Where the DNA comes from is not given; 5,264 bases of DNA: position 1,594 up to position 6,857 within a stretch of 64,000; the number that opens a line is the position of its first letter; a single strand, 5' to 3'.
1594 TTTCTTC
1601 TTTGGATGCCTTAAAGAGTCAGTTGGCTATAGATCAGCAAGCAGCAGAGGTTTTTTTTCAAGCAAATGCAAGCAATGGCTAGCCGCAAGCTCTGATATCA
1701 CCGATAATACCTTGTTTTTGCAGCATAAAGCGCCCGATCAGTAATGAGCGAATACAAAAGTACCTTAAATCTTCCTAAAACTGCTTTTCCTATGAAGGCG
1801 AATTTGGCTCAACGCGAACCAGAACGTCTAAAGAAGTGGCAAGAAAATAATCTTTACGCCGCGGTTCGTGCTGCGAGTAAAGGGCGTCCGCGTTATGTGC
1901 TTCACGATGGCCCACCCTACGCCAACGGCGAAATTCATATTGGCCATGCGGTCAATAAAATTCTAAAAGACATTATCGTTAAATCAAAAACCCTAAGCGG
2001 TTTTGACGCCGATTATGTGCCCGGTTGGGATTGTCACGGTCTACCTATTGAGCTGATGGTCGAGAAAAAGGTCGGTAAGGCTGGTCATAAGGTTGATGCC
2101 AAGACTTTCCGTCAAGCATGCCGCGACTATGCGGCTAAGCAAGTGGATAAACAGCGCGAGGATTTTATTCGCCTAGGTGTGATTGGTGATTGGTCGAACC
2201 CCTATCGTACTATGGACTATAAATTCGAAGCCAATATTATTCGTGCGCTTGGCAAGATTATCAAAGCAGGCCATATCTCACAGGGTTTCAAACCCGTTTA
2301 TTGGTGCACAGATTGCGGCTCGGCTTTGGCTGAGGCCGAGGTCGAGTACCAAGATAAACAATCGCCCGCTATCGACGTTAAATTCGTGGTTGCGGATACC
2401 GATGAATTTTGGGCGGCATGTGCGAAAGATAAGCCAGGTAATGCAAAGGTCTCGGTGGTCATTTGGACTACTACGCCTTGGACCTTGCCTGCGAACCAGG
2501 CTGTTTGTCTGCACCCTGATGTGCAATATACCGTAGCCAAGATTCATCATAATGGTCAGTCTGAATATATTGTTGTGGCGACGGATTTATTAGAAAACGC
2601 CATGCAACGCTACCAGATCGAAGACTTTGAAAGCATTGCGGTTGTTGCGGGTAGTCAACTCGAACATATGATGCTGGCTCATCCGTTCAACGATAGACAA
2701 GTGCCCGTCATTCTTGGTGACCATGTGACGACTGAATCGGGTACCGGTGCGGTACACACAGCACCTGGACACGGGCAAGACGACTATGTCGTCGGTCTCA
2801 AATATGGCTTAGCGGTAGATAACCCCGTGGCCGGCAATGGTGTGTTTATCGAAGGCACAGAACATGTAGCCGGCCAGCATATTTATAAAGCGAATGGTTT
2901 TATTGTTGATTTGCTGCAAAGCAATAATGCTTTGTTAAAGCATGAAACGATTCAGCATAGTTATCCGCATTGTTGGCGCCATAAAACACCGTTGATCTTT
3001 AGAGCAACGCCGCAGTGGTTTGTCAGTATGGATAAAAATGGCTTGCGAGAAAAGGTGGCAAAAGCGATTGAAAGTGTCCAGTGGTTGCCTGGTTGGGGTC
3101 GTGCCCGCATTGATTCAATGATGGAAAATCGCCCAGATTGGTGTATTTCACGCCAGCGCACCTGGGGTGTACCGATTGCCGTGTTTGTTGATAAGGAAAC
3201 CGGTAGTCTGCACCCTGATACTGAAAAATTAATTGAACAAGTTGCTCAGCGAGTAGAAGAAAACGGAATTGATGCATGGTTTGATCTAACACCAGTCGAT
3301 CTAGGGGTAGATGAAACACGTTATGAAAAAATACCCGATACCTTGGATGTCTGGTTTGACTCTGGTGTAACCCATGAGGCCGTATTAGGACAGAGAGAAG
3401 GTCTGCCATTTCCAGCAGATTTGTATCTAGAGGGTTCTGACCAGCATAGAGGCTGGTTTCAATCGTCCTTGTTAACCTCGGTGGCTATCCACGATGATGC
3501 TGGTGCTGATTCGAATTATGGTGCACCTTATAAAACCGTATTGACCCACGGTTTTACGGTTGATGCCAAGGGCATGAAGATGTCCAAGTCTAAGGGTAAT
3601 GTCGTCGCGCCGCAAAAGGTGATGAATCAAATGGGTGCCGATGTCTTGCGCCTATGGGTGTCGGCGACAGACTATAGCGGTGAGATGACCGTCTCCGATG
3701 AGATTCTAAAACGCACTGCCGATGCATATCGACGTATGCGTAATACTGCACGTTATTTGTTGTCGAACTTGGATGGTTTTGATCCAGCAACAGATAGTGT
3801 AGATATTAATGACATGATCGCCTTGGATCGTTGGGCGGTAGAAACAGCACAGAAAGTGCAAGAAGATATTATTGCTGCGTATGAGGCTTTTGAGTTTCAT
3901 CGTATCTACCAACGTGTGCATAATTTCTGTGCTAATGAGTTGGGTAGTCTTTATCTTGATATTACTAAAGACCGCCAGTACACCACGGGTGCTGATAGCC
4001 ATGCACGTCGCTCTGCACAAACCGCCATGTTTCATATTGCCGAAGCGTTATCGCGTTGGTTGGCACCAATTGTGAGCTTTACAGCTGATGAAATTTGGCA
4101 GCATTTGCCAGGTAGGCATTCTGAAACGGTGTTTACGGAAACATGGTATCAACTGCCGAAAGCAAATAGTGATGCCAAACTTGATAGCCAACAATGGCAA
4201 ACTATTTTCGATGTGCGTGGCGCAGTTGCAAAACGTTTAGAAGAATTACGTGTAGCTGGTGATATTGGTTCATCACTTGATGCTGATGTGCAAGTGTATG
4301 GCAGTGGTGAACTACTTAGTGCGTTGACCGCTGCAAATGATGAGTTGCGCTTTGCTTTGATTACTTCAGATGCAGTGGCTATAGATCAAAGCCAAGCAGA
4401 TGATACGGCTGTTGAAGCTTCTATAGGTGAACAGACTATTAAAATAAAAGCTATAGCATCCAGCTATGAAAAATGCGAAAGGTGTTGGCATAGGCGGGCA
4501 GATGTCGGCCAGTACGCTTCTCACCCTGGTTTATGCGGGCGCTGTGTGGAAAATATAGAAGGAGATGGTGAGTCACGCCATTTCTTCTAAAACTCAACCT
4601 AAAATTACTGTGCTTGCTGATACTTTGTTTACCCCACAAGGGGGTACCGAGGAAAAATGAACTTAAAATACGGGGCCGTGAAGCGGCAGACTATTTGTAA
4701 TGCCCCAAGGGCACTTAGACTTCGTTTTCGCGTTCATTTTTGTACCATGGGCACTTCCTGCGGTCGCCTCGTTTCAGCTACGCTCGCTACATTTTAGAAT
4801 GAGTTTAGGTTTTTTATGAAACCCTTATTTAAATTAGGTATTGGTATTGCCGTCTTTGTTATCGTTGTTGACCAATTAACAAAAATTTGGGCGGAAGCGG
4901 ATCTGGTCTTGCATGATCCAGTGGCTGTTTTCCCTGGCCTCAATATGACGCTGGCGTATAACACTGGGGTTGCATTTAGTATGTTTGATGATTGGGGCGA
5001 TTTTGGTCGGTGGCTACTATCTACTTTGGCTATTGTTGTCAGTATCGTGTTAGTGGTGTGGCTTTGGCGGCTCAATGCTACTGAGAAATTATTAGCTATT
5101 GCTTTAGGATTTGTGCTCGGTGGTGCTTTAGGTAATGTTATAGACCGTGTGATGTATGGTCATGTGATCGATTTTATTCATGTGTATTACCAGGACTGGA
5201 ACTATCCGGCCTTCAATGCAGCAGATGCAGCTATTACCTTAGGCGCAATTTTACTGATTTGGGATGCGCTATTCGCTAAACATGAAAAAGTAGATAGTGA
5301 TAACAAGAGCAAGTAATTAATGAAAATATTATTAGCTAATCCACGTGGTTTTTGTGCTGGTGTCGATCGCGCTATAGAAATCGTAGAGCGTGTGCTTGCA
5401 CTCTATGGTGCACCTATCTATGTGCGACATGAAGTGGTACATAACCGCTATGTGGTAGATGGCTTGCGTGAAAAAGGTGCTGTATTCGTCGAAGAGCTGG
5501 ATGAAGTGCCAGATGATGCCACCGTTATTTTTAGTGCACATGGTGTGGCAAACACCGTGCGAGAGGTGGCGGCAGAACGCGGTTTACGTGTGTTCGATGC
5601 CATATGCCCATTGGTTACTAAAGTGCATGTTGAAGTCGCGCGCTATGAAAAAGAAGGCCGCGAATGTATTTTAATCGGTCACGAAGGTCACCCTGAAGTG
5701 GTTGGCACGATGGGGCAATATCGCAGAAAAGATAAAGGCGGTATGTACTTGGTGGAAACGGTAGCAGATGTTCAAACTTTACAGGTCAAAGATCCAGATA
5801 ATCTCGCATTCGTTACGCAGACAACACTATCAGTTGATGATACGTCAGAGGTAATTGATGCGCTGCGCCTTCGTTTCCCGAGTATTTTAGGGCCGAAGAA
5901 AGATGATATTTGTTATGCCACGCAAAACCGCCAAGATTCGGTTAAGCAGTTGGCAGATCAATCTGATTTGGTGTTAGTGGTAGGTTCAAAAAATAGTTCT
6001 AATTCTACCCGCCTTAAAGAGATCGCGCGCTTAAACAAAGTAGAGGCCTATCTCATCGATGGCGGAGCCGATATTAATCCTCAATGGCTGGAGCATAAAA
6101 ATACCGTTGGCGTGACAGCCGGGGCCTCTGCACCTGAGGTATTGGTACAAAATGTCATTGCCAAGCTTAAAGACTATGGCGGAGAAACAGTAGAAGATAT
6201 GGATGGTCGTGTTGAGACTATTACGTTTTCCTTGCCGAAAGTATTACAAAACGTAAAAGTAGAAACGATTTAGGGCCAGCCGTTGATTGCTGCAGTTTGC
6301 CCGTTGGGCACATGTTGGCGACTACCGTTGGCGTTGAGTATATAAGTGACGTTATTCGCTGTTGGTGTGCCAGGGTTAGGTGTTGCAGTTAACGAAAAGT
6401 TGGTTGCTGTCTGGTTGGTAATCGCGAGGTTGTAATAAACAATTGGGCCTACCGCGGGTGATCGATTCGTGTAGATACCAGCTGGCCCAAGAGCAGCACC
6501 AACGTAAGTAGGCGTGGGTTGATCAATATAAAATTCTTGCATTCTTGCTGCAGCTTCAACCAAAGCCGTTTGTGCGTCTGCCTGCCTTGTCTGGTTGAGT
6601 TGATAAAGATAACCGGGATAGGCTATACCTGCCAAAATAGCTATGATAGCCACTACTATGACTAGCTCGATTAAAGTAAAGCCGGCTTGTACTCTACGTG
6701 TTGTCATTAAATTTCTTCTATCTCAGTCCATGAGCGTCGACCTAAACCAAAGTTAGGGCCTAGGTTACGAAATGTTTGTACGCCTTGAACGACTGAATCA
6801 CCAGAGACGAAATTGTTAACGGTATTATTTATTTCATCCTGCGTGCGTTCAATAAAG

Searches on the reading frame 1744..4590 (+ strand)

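Call 47: search_protein_families(library=pfam, proteins=[window:1744-4590:+], max_evalue=0.00001)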
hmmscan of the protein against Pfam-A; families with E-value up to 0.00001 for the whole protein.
window:1744-4590:+ (948 aa): 7 families
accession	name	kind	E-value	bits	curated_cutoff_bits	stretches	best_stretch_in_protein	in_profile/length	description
PF00133.28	tRNA-synt_1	-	2.4e-145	484.8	22.7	1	28-650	2-413/414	tRNA synthetases class I (I, L, M and V)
PF08264.19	Anticodon_1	-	5.6e-29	101.4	25.1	1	695-850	1-147/148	Anticodon-binding domain of tRNA ligase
PF09334.17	tRNA-synt_1g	-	8.3e-22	77.9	20.1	1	58-201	8-136/391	tRNA synthetases class I (M)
PF13603.12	tRNA-synt_1_2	-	4.7e-08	33.2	25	1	299-366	78-144/185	Leucyl-tRNA synthetase, editing domain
PF01406.26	tRNA-synt_1e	-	1.8e-07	31.2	27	0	590-658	231-299/301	tRNA synthetases class I (C) catalytic domain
PF06827.20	zf-FPG_IleRS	-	1.1e-06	28.8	21.3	1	909-936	2-29/30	Zinc finger found in FPG and IleRS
PF01921.24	tRNA-synt_1f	-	2.2e-06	27.3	27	0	602-669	272-339/360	tRNA synthetases class I (K)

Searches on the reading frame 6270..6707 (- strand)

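Call 64: search_protein_families(library=pfam, proteins=[window:6270-6707:-], max_evalue=0.001)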
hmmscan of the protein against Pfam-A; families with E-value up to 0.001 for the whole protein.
window:6270-6707:- (145 aa): 2 families
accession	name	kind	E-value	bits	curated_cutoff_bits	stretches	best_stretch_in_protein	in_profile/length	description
PF16732.10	ComP_DUS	-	2.6e-10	41.5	27.3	1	31-113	1-77/87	Type IV minor pilin ComP, DNA uptake sequence receptor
PF07963.17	N_methyl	-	4.9e-10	39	21.2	1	4-30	1-27/27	Prokaryotic N-terminal methylation motif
